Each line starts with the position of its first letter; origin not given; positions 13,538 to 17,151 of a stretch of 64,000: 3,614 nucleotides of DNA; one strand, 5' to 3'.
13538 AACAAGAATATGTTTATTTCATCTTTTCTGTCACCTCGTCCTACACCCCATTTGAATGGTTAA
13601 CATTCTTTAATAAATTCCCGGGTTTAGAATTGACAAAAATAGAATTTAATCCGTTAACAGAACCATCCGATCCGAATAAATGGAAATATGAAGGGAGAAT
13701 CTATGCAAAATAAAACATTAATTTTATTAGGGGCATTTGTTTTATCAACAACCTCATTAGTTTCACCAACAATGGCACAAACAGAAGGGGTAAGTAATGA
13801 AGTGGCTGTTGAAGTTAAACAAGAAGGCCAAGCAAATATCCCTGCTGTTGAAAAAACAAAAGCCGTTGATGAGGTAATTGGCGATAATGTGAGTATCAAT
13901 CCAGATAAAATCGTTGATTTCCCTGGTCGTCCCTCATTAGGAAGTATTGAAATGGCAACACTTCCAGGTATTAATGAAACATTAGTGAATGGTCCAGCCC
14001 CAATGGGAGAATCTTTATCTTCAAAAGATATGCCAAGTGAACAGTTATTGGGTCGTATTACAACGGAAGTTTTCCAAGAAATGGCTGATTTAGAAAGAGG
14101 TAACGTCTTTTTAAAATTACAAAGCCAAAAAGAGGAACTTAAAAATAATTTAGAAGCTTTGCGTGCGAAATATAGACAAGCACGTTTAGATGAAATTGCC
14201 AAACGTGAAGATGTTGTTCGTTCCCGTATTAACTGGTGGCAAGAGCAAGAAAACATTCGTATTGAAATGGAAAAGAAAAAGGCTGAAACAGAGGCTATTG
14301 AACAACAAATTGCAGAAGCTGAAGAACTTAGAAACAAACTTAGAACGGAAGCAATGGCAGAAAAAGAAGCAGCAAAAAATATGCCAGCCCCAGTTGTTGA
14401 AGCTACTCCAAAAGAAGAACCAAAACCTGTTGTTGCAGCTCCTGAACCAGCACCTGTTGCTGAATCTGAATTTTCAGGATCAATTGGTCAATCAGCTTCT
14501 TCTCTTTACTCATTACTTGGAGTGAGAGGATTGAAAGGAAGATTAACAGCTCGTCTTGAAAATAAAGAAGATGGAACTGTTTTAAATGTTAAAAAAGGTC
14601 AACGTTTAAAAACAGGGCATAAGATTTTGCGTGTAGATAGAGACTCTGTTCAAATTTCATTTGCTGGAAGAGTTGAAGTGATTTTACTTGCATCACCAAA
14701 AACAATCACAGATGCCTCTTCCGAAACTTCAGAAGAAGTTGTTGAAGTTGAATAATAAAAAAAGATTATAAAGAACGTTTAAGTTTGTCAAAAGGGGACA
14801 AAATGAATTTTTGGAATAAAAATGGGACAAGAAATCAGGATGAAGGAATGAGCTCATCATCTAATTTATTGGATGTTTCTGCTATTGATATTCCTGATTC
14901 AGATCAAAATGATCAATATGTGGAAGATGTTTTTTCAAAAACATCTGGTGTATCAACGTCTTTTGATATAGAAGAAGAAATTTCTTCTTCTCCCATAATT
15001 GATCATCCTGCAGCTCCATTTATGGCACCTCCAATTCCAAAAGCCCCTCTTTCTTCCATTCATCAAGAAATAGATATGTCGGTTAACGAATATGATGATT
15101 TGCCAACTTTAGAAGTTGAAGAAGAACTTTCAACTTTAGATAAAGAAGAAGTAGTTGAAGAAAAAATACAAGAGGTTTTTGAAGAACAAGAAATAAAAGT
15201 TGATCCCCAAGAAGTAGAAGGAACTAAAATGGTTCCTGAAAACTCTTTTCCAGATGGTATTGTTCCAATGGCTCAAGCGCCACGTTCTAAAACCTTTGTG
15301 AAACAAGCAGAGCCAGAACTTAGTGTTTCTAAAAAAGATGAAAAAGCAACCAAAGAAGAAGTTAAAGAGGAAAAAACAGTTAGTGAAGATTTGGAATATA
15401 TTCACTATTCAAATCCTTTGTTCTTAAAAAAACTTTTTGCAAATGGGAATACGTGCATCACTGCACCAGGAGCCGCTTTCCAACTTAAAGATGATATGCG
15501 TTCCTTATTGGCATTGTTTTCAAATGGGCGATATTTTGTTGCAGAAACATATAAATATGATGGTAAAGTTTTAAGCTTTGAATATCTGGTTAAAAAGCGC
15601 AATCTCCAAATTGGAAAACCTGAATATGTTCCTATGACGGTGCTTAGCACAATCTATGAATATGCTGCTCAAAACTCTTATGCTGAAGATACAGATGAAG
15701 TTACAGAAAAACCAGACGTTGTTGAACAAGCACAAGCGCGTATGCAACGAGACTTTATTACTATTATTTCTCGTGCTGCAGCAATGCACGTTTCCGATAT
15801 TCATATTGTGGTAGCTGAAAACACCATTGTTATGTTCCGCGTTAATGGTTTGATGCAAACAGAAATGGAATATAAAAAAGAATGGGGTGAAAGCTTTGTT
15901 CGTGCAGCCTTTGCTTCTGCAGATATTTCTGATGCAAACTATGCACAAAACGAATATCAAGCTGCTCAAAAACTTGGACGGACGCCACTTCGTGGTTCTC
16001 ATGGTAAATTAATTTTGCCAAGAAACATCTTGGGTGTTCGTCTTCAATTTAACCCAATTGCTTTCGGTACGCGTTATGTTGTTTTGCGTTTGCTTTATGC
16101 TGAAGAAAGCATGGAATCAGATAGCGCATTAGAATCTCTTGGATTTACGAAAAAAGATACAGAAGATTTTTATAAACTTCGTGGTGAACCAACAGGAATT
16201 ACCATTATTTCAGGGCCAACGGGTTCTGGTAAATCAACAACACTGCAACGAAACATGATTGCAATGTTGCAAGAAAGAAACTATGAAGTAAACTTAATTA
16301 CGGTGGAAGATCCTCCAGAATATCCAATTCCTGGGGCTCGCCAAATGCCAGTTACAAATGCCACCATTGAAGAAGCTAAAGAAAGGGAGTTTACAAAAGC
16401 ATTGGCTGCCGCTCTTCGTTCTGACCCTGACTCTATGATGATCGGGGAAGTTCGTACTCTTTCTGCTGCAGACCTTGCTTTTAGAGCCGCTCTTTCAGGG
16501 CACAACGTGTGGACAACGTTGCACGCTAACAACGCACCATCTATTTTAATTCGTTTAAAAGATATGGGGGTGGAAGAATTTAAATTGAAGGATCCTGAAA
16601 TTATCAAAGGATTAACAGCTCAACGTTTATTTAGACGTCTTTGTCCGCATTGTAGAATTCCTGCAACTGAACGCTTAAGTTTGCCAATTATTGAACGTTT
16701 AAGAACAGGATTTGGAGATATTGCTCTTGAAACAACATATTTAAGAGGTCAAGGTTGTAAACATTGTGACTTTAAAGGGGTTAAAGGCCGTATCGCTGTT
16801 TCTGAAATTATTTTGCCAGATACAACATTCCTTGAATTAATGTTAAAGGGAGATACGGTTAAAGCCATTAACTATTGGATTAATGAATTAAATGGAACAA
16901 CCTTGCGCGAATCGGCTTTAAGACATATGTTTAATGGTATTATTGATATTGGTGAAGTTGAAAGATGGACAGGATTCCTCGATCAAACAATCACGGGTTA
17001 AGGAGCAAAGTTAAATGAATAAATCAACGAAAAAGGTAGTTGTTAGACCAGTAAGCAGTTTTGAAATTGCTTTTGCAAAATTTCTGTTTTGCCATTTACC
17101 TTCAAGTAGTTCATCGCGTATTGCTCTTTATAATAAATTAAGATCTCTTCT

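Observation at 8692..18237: Chromosomal type IVb (R64 Pil-like) secretin-ATPase-platform cluster with no pilin, prepilin peptidase or conjugation genes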

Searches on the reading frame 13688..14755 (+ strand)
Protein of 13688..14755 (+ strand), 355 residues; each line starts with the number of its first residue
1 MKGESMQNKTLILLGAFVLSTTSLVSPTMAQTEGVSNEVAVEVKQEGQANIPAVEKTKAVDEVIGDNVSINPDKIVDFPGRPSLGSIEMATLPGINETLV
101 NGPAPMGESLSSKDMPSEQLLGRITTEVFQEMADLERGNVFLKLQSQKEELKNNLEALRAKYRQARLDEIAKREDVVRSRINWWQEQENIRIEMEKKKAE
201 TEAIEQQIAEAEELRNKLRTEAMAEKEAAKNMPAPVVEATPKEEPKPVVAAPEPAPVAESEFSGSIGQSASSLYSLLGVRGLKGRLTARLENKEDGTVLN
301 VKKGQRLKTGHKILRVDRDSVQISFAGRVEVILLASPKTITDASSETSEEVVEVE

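Call 3: search_protein_families(library=pfam, proteins=[window:13688-14755:+], max_evalue=0.01)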
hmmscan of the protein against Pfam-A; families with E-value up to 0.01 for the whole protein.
window:13688-14755:+ (355 aa): 0 families

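Call 4: search_protein_families(library=ncbifam, proteins=[window:13688-14755:+], max_evalue=0.01)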
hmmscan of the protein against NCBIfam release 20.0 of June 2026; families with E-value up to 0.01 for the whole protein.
window:13688-14755:+ (355 aa): 2 families
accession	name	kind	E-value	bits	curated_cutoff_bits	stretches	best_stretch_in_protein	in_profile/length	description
TIGR01544.1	HAD-SF-IE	hypoth_equivalog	0.00065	18.9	256.95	1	139-235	55-147/283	HAD-IE family hydrolase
NF043079.1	MMSYN1_0167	equivalog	0.0039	16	740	1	139-237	126-223/561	oligopeptide ABC transporter ATP-binding protein OppD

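Call 23: search_protein_families(library=pfam, proteins=[window:13688-14755:+], max_evalue=1)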
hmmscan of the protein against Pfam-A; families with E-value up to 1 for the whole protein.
window:13688-14755:+ (355 aa): 4 families
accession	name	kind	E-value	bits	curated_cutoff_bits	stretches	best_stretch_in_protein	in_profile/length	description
PF11200.13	DUF2981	-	0.01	15.8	27.2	1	145-275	122-255/352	Protein of unknown function (DUF2981)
PF05822.18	UMPH-1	-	0.014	15.4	23.7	1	140-234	19-109/246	Pyrimidine 5'-nucleotidase (UMPH-1)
PF14722.11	KRAP_IP3R_bind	-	0.3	11.5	27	1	139-218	68-146/151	Ki-ras-induced actin-interacting protein-IP3R-interacting domain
PF23067.1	MG280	-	0.47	10.4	27.4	1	143-227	74-147/259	Uncharacterised protein MG280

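Call 38: search_solved_structures(query=A2, max_evalue=1, show_alignments=2)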
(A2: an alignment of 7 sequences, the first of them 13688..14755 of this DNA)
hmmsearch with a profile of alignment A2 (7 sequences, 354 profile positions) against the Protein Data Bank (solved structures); distinct sequences matched with E-value up to 1: 1.
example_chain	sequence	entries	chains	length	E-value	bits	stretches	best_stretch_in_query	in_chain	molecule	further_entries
7oas_A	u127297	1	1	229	0.49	12.7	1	67-132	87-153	S-adenosyl-L-methionine-dependent methyltransferases superfamily protein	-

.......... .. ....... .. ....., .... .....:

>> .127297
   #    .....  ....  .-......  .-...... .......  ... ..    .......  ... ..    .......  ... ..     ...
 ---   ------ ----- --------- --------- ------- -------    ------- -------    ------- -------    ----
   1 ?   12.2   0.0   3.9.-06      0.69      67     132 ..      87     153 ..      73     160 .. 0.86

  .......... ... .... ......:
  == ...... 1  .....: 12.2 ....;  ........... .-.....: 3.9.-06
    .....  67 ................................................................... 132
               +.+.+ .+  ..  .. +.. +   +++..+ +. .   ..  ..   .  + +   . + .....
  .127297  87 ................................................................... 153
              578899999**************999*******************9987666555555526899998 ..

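Call 62: find_homologous_proteins(query=window:13688-14755:+, max_evalue=0.001)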
Query window:13688-14755:+ (355 aa): 308 proteins with E <= 0.001 among 8000 candidates; the best 120 are listed.
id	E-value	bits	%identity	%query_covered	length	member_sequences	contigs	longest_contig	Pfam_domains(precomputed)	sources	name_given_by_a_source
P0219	1.3e-199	680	95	95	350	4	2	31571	-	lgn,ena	-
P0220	7.1e-195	664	92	96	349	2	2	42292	-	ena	-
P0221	3.6e-176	603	83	99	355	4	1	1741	-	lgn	-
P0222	6.0e-176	602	84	96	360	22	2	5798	-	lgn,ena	-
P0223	1.2e-167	575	80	98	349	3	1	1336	-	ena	-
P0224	1.2e-159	549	78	98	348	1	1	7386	-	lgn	-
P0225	1.4e-159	549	78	98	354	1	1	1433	-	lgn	-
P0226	2.9e-157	541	77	95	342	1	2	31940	-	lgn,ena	-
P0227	4.2e-136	471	67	95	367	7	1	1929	-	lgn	-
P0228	7.1e-135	467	68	96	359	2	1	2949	-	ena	-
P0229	3.2e-134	465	68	95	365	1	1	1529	-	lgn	-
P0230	4.8e-133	461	67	96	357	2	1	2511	-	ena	-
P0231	1.7e-129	450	65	95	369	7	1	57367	-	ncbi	-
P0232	2.6e-129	449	70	87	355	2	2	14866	-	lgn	-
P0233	1.1e-128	447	66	95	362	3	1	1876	-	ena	-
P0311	1.1e-70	256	51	75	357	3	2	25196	-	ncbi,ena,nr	ncbi:MAG: type IV pilus biogenesis protein PilP [Alphaproteobacteria bacterium]|nr:type IV pilus bio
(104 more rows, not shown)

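Call 75: predict_structure(alignment_id=A5)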
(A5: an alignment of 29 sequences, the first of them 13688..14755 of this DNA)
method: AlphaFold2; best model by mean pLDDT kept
length: 355 residues; sequences in the alignment: 29
mean_pLDDT: 70.7   pTM: 0.29
mean pLDDT of the five models: 70.7, 70.2, 69.2, 67.9, 67.9
residues with pLDDT >= 90: 127; 70-90: 39; 50-70: 113; < 50: 76
segments of 3 or more residues with pLDDT < 50: 1-3, 28-49, 67-71, 236-240, 248-251, 257-260, 338-345, 353-355
pLDDT, mean of each block of 10 residues (from residue 1): 53 64 52 41 37 52 50 51 55 53 56 55 61 81 95 98 97 97 97 96 93 90 77 49 51 51 63 93 91 93 93 95 93 67 48 49
secondary structure, 60 per line:
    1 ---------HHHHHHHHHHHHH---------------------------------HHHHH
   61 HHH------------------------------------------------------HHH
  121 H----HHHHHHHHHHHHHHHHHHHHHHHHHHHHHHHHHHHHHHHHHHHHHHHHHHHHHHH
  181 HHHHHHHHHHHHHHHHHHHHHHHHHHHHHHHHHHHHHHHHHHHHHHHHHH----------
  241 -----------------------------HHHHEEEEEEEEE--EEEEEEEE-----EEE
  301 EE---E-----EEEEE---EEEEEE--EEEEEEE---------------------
elements in order: H10-22 H56-63 H118-121 H126-230 H270-273 E274-282 E285-292 E298-302 E312-316 E320-325 E328-334
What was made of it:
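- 13703..14755 (+): PilP-like protein: signal peptide, roughly 100-residue coiled coil, and a C-terminal PilP/GspC-HR beta domain (secretin N0 binder). AF2 model (call 75).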

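Call 78: fold_search(model_id=the predicted structure, library=pdb)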
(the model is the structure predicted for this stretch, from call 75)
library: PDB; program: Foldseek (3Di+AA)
matches with E <= 10: 961; with E <= 0.001: 1
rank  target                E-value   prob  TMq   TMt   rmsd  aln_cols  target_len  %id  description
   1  3jc8_Pa               4.1e-04  1.00  0.16  0.34  17.1       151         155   18  Architectural model of the type IVa pilus machine in a piliated state (released 2016-03-16)
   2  3oss_C                1.3e-03  1.00  0.16  0.84   1.2        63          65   27  The crystal structure of enterotoxigenic Escherichia coli GspC-GspD complex from the type II secretion system (released 2011-08-03)
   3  2lc4_MODEL_1_A        3.5e-03  1.00  0.16  0.48   9.5       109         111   14  Solution Structure of PilP from Pseudomonas aeruginosa (released 2011-12-21)
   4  2ivw_MODEL_1_A        3.7e-03  1.00  0.18  0.49  13.1       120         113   19  The solution structure of a domain from the Neisseria meningitidis PilP pilot protein. (released 2007-02-13)
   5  2y4y_B                1.3e-02  1.00  0.16  0.65   2.9        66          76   15  Structure of a domain from the type IV pilus biogenesis lipoprotein PilP, from Pseudomonas aeruginosa (released 2012-01-18)
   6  6hcg_e                4.6e-02  1.00  0.16  0.74   2.1        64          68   23  Klebsiella pneumoniae type II secretion system outer membrane complex. PulD, PulS and PulC HR domain. (released 2019-11-27)
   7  4av2_M                9.9e-02  1.00  0.16  0.62   3.7        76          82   20  Single particle electron microscopy of PilQ dodecameric complexes from Neisseria meningitidis. (released 2012-10-17)
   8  7oio_MODEL_1_A        1.3e-01  0.96  0.16  0.37   9.5        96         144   12  Solution structure of Legionella pneumophila LspC (released 2022-06-01)
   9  2y4x_B                1.7e-01  0.99  0.15  0.56   3.9        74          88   15  Structure of a domain from the type IV pilus biogenesis lipoprotein PilP, from Pseudomonas aeruginosa PA01 (released 2012-01-18)
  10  8cde_B                1.8e-01  0.21  0.08  0.09  12.6        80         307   10  PfCyRPA-PfRIPR complex from Plasmodium falciparum bound to antibody Cy.003 (released 2023-10-25)
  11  4wfw                  1.9e-01  1.00  0.14  0.56   2.1        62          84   16  The crystal structure of Dickeya dadantii GspB from the type 2 secretion system (released 2015-09-30)
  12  7apr_G                2.7e-01  0.28  0.07  0.08  18.9       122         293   10  Bacillithiol Disulfide Reductase Bdr (YpdA) from Staphylococcus aureus (released 2020-12-30)
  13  7a7b_G                3.4e-01  0.21  0.07  0.09  19.4       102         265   12  Bacillithiol Disulfide Reductase Bdr (YpdA) from Staphylococcus aureus (released 2020-12-30)
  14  3hty_I                4.1e-01  0.16  0.10  0.26  13.6        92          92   12  Crystal structure of a lipocalin-like protein (BT_0869) from Bacteroides thetaiotaomicron VPI-5482 at 1.95 A resolutio (released 2009-07-07)
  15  2pma_B                4.3e-01  0.16  0.10  0.22  10.2        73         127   15  Structural Genomics, the crystal structure of a protein Lpg0085 with unknown function (DUF785) from Legionella pneumop (released 2007-05-22)
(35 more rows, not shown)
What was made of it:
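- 13703..14755 (+): Foldseek: PilP 3jc8_Pa 4e-4; GspC HR 3oss_C TM 0.84, rmsd 1.2 A; PilP 2lc4/2ivw/2y4y (call 78).
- On R64-variant type IVb pilus machinery (PilL-PilR core): Foldseek matches PilP and GspC-HR structures (call 78).
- Checked: The fifth protein has a PilP / GspC-HR beta domain (calls 75, 78).
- The PilP-like domain superposes best on the GspC HR domain (3oss_C, call 78).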

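Call 96: search_protein_families(library=ncbifam, proteins=[P0311], max_evalue=0.001)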
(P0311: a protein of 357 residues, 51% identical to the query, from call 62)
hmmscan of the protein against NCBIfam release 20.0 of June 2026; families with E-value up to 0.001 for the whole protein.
P0311 (357 aa): 1 family
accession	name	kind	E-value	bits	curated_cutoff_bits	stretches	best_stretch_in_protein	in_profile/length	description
TIGR03021.1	pilP_fam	equivalog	2.5e-08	35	34.65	1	233-341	13-118/119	type IV pilus biogenesis protein PilP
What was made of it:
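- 13703..14755 (+): Homologue P0311 reaches TIGR03021 pilP_fam, and homologues are named PilP by NCBI and JGI (calls 62, 96).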

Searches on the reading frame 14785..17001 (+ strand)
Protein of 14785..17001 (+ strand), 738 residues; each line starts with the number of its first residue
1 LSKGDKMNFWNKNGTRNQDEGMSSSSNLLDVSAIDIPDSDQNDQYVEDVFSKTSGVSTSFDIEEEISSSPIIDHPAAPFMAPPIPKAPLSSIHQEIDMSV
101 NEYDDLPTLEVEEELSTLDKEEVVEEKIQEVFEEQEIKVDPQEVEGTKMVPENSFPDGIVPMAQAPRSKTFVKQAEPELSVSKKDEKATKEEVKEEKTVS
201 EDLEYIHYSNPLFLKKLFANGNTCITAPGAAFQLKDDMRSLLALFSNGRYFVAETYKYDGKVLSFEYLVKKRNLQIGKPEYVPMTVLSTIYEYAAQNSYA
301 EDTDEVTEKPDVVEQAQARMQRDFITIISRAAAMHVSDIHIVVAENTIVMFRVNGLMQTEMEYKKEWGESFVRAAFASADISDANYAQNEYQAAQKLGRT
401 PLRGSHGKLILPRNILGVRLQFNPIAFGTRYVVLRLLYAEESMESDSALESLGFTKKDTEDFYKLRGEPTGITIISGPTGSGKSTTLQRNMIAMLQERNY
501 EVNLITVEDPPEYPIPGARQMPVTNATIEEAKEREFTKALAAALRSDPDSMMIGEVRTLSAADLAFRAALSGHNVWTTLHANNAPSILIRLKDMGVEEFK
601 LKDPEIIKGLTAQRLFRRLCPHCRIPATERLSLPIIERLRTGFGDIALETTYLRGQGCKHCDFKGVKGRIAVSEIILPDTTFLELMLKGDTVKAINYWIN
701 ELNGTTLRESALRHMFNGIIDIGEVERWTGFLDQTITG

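Call 3: search_protein_families(library=pfam, proteins=[window:14785-17001:+], max_evalue=0.01)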
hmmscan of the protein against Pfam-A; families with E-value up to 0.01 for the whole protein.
window:14785-17001:+ (738 aa): 5 families
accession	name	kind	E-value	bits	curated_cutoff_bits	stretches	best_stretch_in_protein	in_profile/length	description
PF00437.27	T2SSE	-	1.7e-69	234.7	24.9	1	318-727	6-370/370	Type II/IV secretion system protein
PF25199.1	nSTAND_NTPase5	-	0.00027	21.2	34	1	464-509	35-80/145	Novel STAND NTPase 5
PF13476.12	AAA_23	-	0.00054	21.1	27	1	470-487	19-36/201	AAA domain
PF13555.12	AAA_29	-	0.0019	18.3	27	1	467-491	19-43/61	P-loop containing region of AAA domain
PF13401.12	AAA_22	-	0.0041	17.9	27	0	470-510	5-42/130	AAA domain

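Call 4: search_protein_families(library=ncbifam, proteins=[window:14785-17001:+], max_evalue=0.01)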
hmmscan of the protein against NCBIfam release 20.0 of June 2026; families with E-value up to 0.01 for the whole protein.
window:14785-17001:+ (738 aa): 18 families
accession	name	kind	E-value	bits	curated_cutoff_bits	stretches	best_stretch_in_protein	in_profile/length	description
TIGR02533.1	type_II_gspE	equivalog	1.5e-70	238.2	630.25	1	301-729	92-486/486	type II secretion system ATPase GspE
TIGR02538.1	type_IV_pilB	equivalog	4.3e-64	217.1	675.65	1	302-729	163-562/564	type IV-A pilus assembly ATPase PilB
NF007755.0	PRK10436.1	equivalog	3.8e-56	190.7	617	1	304-732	68-462/465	type II secretion system protein GspE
NF053534.1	T4PilAsmATPsTfpB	equivalog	1.3e-55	188.9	850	1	335-727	216-580/584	type IV pilus assembly ATPase TfpB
NF041000.1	ATPase_ComGA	equivalog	9.2e-41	139.6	300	1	327-616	3-265/267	competence type IV pilus ATPase ComGA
TIGR01420.1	pilT_fam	subfamily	2.6e-29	102.5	319.1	1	463-618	115-270/343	PilT/PilU family type 4a pilus ATPase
NF058587.1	archaellum_moto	equivalog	1.3e-17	63.8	550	1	475-592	280-394/527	archaellum flagellar ATPase motor FlaI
TIGR02525.1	plasmid_TraJ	equivalog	1.3e-16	60.6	368.3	1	461-591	140-269/372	plasmid transfer ATPase TraJ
TIGR02788.1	VirB11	equivalog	3.1e-13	49.4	249.95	1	443-608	118-282/308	P-type DNA transfer ATPase VirB11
TIGR02782.1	TrbB_P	equivalog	1.7e-12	47.3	304.55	1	474-598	140-259/303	P-type conjugative transfer ATPase TrbB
TIGR02524.1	dot_icm_DotB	equivalog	2.6e-12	46.6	463.3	1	470-592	134-257/358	Dot/Icm type IV secretion system ATPase DotB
TIGR03819.1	heli_sec_ATPase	hypoth_equivalog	5.6e-12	45.5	373.15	1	424-595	134-301/340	TadA family conjugal transfer-associated ATPase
NF053672.1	bindosome_BasE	exception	7.7e-11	41.4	1000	1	472-603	272-400/512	bindosome assembly system ATPase subunit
NF010469.0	PRK13894.1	subfamily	3.2e-10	39.9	508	1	472-594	152-267/320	conjugal transfer ATPase TrbB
NF010407.0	PRK13833.1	subfamily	8.9e-10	38.5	499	1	474-599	148-267/323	conjugal transfer protein TrbB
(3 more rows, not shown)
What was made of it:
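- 14785..17001 (+): PilQ-like assembly ATPase (GspE/PilB family) with a roughly 300-residue acidic N-terminal extension. Best NCBIfam matches are GspE and PilB (calls 3, 4).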
